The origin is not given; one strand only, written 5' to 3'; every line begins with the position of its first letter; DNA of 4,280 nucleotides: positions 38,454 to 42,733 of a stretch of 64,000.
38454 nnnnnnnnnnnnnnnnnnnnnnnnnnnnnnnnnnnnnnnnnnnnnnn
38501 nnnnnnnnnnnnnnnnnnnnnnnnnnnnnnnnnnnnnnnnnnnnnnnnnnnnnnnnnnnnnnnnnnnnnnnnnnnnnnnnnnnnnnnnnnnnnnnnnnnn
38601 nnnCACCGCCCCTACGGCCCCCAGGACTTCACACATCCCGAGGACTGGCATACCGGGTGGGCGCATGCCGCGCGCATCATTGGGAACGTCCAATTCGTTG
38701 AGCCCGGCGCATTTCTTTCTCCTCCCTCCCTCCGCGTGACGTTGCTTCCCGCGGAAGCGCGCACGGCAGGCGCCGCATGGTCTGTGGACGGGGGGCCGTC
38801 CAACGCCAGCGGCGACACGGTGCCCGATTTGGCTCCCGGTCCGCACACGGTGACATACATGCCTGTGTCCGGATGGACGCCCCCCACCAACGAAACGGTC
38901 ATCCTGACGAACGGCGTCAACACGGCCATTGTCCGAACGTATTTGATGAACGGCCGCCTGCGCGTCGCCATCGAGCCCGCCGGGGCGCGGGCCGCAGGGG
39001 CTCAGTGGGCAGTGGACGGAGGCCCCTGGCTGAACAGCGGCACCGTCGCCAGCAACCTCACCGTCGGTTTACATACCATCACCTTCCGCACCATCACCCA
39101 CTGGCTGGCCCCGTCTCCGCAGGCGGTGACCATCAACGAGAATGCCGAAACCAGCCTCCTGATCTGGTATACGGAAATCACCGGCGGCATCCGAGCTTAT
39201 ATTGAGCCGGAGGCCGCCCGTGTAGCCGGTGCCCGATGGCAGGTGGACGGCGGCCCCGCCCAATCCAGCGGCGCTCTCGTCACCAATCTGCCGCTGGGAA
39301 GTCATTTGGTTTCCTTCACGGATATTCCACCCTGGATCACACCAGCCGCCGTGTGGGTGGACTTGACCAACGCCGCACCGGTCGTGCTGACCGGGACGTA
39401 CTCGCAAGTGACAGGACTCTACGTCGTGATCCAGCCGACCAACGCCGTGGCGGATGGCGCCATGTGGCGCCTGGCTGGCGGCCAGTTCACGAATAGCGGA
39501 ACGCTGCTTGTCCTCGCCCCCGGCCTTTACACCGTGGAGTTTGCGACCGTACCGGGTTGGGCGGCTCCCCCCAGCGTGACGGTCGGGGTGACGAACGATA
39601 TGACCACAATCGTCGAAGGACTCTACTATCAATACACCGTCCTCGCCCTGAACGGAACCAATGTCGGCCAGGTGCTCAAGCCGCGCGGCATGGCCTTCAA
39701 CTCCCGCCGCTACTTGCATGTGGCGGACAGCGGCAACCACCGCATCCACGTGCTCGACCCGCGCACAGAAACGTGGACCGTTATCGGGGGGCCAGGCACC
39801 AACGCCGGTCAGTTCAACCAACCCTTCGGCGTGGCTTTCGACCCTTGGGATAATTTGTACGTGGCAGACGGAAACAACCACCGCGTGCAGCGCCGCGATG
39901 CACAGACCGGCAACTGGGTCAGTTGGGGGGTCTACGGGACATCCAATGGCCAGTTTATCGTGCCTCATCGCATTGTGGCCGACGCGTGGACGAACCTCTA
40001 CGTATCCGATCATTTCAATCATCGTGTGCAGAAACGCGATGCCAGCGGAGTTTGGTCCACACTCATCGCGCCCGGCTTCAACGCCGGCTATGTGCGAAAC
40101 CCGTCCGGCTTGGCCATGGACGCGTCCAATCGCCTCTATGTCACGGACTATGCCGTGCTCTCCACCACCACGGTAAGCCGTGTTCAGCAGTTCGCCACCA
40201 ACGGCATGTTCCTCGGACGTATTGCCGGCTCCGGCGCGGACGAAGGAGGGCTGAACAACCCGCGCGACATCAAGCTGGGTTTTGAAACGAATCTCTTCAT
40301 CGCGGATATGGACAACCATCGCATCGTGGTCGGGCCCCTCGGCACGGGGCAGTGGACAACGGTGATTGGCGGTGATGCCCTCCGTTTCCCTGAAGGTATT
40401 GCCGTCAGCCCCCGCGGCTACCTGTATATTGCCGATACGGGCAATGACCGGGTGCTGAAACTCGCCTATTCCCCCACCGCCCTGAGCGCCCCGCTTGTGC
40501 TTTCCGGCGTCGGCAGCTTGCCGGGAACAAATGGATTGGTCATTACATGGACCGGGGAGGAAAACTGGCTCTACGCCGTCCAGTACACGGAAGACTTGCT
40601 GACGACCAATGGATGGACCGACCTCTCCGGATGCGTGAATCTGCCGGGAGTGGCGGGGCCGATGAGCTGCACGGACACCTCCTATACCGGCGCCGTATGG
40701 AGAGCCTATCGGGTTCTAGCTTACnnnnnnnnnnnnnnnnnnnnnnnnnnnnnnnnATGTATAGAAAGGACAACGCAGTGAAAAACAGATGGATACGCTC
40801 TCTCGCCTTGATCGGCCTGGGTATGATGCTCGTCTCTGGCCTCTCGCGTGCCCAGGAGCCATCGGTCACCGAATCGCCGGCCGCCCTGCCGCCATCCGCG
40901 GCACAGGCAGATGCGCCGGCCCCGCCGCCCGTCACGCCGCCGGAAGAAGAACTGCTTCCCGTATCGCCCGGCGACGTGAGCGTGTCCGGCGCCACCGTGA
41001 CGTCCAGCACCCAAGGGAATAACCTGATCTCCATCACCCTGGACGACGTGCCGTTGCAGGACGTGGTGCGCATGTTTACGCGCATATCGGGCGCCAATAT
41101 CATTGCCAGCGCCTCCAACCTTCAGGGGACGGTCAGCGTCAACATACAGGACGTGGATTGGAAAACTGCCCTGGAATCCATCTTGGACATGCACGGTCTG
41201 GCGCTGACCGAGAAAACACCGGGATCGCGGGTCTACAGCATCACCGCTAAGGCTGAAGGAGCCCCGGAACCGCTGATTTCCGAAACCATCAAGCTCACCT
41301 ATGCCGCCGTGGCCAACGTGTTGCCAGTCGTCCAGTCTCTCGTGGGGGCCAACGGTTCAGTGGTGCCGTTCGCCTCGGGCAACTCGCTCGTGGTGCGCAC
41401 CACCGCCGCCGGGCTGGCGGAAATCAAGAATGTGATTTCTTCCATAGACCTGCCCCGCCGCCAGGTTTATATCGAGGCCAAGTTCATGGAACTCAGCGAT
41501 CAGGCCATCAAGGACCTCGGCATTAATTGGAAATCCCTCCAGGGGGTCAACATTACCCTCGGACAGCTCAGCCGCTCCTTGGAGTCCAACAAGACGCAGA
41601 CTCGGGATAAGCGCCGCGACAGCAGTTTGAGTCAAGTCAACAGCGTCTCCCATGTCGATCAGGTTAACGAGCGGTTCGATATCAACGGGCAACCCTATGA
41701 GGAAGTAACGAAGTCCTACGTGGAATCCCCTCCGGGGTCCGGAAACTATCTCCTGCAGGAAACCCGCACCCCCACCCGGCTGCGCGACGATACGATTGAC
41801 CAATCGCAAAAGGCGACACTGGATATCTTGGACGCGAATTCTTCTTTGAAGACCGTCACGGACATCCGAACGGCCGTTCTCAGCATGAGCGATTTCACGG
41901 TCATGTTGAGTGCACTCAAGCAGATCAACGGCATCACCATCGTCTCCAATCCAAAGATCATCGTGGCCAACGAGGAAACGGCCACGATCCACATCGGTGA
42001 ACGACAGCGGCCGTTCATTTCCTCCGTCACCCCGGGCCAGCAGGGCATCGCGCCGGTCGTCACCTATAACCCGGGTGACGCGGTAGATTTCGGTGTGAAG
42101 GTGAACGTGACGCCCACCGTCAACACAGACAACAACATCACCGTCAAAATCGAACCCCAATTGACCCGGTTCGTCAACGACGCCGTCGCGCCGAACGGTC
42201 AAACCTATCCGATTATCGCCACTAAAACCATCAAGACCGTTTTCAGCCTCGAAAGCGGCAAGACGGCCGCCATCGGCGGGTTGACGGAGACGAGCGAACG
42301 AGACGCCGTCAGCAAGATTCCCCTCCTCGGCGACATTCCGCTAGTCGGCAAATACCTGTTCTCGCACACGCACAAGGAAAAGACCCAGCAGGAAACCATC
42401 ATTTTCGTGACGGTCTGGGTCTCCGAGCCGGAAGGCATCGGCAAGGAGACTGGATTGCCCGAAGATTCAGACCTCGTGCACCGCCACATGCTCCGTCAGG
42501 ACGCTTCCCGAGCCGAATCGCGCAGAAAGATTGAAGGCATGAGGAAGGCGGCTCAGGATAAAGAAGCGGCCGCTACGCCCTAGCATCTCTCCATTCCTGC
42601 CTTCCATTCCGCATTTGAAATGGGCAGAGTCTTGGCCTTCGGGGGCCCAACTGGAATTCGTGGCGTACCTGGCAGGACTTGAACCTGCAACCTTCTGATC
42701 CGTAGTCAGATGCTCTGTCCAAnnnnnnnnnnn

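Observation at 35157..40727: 1856-aa TSP3 / LamG / PEGA-like / NHL protein encoded between the alignment-complex genes and the secretin: candidate pilus-associated adhesin or secreted cargo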

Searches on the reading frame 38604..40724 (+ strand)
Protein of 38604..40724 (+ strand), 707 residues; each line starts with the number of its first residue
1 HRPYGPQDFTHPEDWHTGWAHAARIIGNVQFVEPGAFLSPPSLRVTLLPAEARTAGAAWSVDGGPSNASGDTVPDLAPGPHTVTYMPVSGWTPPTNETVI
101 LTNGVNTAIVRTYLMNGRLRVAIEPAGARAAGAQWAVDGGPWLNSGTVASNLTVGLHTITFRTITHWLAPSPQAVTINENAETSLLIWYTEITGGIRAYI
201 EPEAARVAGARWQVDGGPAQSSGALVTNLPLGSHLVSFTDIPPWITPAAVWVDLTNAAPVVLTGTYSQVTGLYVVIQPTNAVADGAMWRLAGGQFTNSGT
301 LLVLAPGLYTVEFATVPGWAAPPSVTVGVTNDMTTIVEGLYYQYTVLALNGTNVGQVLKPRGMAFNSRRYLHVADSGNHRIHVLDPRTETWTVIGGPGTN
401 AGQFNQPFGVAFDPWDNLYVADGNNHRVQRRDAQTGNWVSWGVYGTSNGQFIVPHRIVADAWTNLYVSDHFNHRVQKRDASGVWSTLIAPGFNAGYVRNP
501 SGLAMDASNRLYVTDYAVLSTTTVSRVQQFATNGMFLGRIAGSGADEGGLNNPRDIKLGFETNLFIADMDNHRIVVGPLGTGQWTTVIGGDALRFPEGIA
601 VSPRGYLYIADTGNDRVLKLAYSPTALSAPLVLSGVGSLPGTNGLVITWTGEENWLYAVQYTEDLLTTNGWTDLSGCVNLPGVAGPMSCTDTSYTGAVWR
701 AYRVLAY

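Call 45: predict_structure(alignment_id=A1)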
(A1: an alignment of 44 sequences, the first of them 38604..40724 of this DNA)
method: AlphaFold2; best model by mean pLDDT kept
length: 707 residues; sequences in the alignment: 44
mean_pLDDT: 87.9   pTM: 0.61
mean pLDDT of the five models: 87.9, 87.3, 86.8, 86.5, 85.8
residues with pLDDT >= 90: 463; 70-90: 172; 50-70: 32; < 50: 40
segments of 3 or more residues with pLDDT < 50: 1-12, 14-26, 624-636
pLDDT, mean of each block of 10 residues (from residue 1): 38 44 45 64 93 92 94 93 93 93 91 93 93 95 95 94 91 93 94 94 87 96 94 94 88 92 91 90 94 94 93 91 88 86 93 97 92 98 92 97 98 93 98 96 97 96 94 97 97 95 91 89 88 96 91 91 90 90 86 94 88 96 52 48 75 74 79 90 74 80 84
secondary structure, 60 per line:
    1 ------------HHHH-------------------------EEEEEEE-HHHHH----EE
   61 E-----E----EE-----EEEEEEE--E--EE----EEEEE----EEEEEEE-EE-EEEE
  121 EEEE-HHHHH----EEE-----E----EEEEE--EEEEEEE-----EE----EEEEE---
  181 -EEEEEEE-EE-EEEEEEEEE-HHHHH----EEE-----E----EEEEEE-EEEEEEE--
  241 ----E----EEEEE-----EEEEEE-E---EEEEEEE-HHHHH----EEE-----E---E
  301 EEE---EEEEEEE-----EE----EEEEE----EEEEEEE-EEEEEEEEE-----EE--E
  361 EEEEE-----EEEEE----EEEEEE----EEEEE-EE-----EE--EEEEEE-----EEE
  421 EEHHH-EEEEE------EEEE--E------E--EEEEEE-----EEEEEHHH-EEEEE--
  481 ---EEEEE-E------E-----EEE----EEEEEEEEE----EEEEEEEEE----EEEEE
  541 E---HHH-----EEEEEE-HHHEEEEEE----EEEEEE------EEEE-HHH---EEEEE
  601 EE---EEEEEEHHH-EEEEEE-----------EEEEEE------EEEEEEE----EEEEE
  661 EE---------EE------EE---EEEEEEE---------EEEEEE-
elements in order (helices of 4 or more, strands of 3 or more residues): H13-16 E42-48 H50-54 E59-61 E79-85 E97-101 E106-112 E117-124 H126-130 E135-137 E148-152 E155-161 E173-177 E182-188 E193-201 H203-207 E212-214 E225-230 E232-238 E250-254 E260-265 E271-277 H279-283 E288-290 E300-303 E307-313 E325-329 E334-340 E342-350 E360-365 E371-375 E380-385 E390-394 E407-412 E418-422 E427-431 E438-441 E454-459 E465-469 E474-478 E484-488 E503-505 E510-518 E523-531 E536-541 E553-558 E563-568 E573-578 E585-588 E596-602 E606-611 E616-621 E633-638 E645-651 E656-662 E685-691 E701-706
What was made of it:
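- Checked: They span aa 1189-1494, about 76 aa each, and are beta-sandwiches with pLDDT above 90 (call 45).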

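Call 50: fold_search(model_id=the predicted structure, library=pdb)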
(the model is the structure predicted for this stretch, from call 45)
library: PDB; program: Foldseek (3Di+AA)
matches with E <= 10: 1236; with E <= 0.001: 706
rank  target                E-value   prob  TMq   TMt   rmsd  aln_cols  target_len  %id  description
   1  6fq3_A                1.0e-20  1.00  0.34  0.60  16.3       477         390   20  Crystal structure of Danio rerio Lin41 filamin-NHL domains in complex with lin-29A 5'UTR 13mer RNA (released 2018-05-09)
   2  6fpt_B                3.1e-20  1.00  0.34  0.60  16.6       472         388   21  Crystal structure of Danio rerio Lin41 filamin-NHL domains (released 2018-05-09)
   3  8j72_B                5.0e-20  1.00  0.35  0.85   2.7       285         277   28  Crystal structure of mammalian Trim71 in complex with lncRNA Trincr1 (released 2024-03-06)
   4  6fpt_A                8.4e-20  1.00  0.34  0.60  16.4       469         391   21  Crystal structure of Danio rerio Lin41 filamin-NHL domains (released 2018-05-09)
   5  8j72_A                1.4e-19  1.00  0.35  0.85   2.8       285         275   28  Crystal structure of mammalian Trim71 in complex with lncRNA Trincr1 (released 2024-03-06)
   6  6xg7                  2.4e-19  1.00  0.35  0.83   2.8       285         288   29  1.3 A Resolution Structure of the of the NHL Repeat Region of D. melanogaster Thin (released 2020-12-16)
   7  6d69                  3.5e-19  1.00  0.35  0.82   2.6       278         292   30  Crystal Structure of the NHL Repeat Region of D. melanogaster Thin (released 2019-04-24)
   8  7qrx_A                9.8e-19  1.00  0.35  0.85   3.0       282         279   28  Crystal structure of NHL domain of TRIM71 (released 2022-05-04)
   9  9jur                  2.5e-18  1.00  0.35  0.84   3.2       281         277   28  Crystal Structure of NHL domain of human E3 ubiquitin-protein ligase TRIM71 (released 2025-04-30)
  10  6rej                  6.4e-18  1.00  0.33  0.89   2.9       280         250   29  Crystal structure of Pizza6-SH with Zn2+ (released 2019-07-31)
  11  8fia_A                1.0e-16  1.00  0.34  0.14  34.2       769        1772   14  The structure of fly Teneurin self assembly (released 2023-05-03)
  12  6rek                  1.7e-16  1.00  0.33  0.89   2.5       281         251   28  Crystal structure of Pizza6-SH with Cu2+ (released 2019-07-31)
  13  7zcj                  2.3e-16  1.00  0.33  0.89   2.9       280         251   28  Crystal structure of Pizza6-TNH-TSH with Silicotungstic Acid (STA) polyoxometalate (released 2023-04-19)
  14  6f0t_A                2.5e-16  1.00  0.33  0.89   2.6       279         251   30  Crystal structure of Pizza6-SFW (released 2018-03-21)
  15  6i3b_A                3.0e-16  1.00  0.33  0.89   2.9       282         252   28  Crystal structure of cPizza6-AYW, a circularly permuted designer protein (released 2019-11-20)
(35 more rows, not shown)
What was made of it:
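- On NHL repeat beta-propeller (PF01436): TM 0.85-0.90 to six-blade structures (call 50).
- Checked: The AlphaFold model of aa 1150-1856 (pLDDT 87.9) superposes on six-blade TRIM71 and Pizza6 propellers, with TM 0.85-0.90 normalised by the target (calls 45, 50).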

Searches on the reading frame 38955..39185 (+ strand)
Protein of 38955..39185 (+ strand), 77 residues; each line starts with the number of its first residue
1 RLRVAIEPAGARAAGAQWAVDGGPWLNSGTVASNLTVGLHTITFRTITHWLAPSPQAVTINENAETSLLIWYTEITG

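Call 83: search_protein_families(library=pfam, proteins=[window:38955-39185:+], max_evalue=10)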
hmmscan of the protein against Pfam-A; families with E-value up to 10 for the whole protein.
window:38955-39185:+ (77 aa): 0 families

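Call 86: search_solved_structures(query=A5, max_evalue=10)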
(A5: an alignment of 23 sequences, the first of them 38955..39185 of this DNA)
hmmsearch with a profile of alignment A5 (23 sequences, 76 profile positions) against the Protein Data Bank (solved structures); distinct sequences matched with E-value up to 10: 3.
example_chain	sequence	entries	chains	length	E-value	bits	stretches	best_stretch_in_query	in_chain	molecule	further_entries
4p78_C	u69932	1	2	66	0.16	15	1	14-39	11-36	HicA3 Toxin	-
10ps_A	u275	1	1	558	0.45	13.6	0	30-49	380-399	Serine-aspartate repeat-containing protein D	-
7quz_AAA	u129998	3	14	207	2.6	11.1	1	2-67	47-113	Beta-1,3-glucanase bglH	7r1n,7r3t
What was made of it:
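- Checked: A profile search against PDB also finds nothing (call 86).
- Tried and rejected: A profile search against PDB found nothing meaningful (call 86).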

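Call 87: search_protein_families(library=pfam, alignment_id=A5, max_evalue=10)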
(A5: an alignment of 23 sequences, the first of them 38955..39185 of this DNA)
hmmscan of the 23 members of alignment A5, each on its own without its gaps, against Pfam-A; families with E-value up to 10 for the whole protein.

A. member 1, window:38955-39185:+ (77 aa): 0 families

B. families by the number of members that match (of 23 scanned): 2 families
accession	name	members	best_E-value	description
PF02960.20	K1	1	0.12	K1 glycoprotein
PF04081.18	DNA_pol_delta_4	1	0.27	DNA polymerase delta, subunit 4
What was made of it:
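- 38721..39638 (+): Four tandem ~76-aa beta-sandwich repeats with consensus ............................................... They are unclassified and are not PEGA by HMM. Negative searches: calls 83, 86, 87.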

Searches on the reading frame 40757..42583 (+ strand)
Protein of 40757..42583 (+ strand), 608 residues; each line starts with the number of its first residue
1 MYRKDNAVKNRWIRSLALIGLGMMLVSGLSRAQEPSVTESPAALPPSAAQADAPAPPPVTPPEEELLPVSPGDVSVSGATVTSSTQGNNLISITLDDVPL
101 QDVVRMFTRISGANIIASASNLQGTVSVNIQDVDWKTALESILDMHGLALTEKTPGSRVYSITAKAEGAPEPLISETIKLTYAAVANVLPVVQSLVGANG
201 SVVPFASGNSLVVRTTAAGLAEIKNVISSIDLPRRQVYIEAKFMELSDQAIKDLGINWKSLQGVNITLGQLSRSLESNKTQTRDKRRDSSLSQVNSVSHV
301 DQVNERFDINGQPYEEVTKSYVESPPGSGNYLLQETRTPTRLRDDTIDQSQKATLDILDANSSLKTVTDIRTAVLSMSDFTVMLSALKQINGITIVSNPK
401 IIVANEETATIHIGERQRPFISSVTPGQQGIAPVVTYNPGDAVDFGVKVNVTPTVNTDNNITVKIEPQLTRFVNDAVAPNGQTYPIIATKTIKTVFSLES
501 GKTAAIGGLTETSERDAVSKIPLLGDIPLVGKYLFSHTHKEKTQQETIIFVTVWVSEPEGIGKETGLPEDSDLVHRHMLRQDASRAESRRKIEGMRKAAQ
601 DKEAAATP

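Call 7: search_protein_families(library=pfam, proteins=[window:40757-42583:+], max_evalue=0.01)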
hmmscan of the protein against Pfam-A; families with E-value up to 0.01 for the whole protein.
window:40757-42583:+ (608 aa): 4 families
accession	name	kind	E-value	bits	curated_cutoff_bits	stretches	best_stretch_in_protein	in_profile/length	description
PF00263.26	Secretin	-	2.1e-35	122.2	27.5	1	386-553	1-165/169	Bacterial type II and III secretion system protein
PF03958.22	Secretin_N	-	3.7e-11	43.5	28.2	1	176-236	2-69/69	Bacterial type II/III secretion system short domain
PF07660.19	STN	-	1.9e-07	31.2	28.4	1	114-150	2-40/52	Secretin and TonB N terminus short domain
PF21305.2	type_II_gspD_N0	-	0.0047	17.2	27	0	95-153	3-64/71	GspD-like, N0 domain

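Call 14: search_protein_families(library=ncbifam, proteins=[window:40757-42583:+], max_evalue=0.01)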
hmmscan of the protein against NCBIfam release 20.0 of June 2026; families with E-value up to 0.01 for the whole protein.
window:40757-42583:+ (608 aa): 8 families
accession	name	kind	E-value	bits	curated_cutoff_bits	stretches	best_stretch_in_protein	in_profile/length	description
TIGR02515.1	IV_pilus_PilQ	subfamily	1.6e-55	188.8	284.35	1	89-552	2-423/428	type IV pilus secretin PilQ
TIGR02517.1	type_II_gspD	equivalog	9.1e-52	176.3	351.35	3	370-552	407-586/600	type II secretion system secretin GspD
NF010083.0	PRK13568.1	equivalog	1.4e-37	129.5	554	2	78-259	15-211/419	DNA uptake porin HofQ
TIGR02519.1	pilus_MshL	equivalog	1.5e-35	122.6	250.2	2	359-555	86-289/290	pilus (MSHA type) biogenesis protein MshL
NF007851.2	PRK10560.1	exception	1.5e-34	119.5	598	2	87-260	20-204/412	DNA uptake porin HofQ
NF042912.1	Amuc_1098_fam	equivalog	9.5e-27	93.4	750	2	455-560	696-800/805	Amuc_1098 family type IV pilus outer membrane protein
TIGR02516.1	type_III_yscC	equivalog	1.5e-25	89.7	238.45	1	198-552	197-457/463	type III secretion system outer membrane ring subunit SctC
NF011873.0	PRK15346.1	equivalog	7.6e-14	51.3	524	2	368-542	317-480/499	EscC/YscC/HrcC family type III secretion system outer membrane ring protein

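Call 55: find_related_loci(query=window:40757-42583:+, collection=metagenome_contigs, flank=10000)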
Query window:40757-42583:+ (608 aa) in metagenome_contigs; peptide patterns used: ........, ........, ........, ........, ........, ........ (x = any residue, [..] = any of these).
100 stretches matched a pattern; 7 encode a relative of the query (tblastn E <= 1e-3); 7 distinct loci.
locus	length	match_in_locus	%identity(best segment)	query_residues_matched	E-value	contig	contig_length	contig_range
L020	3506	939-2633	56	42-604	0e+0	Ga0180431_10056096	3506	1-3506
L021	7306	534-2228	56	42-604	0e+0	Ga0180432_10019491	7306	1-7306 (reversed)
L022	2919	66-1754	52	42-604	0e+0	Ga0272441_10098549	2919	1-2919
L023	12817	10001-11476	53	65-579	4e-162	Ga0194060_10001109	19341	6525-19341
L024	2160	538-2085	48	89-597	2e-162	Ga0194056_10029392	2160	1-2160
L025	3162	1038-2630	43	43-603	5e-141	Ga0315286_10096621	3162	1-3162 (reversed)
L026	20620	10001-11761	40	8-606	3e-123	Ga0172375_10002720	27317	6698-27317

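Call 65: list_cluster_members(proteins=[P0001, window:40757-42583:+, window:34408-35049:+, P0002, P0006])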
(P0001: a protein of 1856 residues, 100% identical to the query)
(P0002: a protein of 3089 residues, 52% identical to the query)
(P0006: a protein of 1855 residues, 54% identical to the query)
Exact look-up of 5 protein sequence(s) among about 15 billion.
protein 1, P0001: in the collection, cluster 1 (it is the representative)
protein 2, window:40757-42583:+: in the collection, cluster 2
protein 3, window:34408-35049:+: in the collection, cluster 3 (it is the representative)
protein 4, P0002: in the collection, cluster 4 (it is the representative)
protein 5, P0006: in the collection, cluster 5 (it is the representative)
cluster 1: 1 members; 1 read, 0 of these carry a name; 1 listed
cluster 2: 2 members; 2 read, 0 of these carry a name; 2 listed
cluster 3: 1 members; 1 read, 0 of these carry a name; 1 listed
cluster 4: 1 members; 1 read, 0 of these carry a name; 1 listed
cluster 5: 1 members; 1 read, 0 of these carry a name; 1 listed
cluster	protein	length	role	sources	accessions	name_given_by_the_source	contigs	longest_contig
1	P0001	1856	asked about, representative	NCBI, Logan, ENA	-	-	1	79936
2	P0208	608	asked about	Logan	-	-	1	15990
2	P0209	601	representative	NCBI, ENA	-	-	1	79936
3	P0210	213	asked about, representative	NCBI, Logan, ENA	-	-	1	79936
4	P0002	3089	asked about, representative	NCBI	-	-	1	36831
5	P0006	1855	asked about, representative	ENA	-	-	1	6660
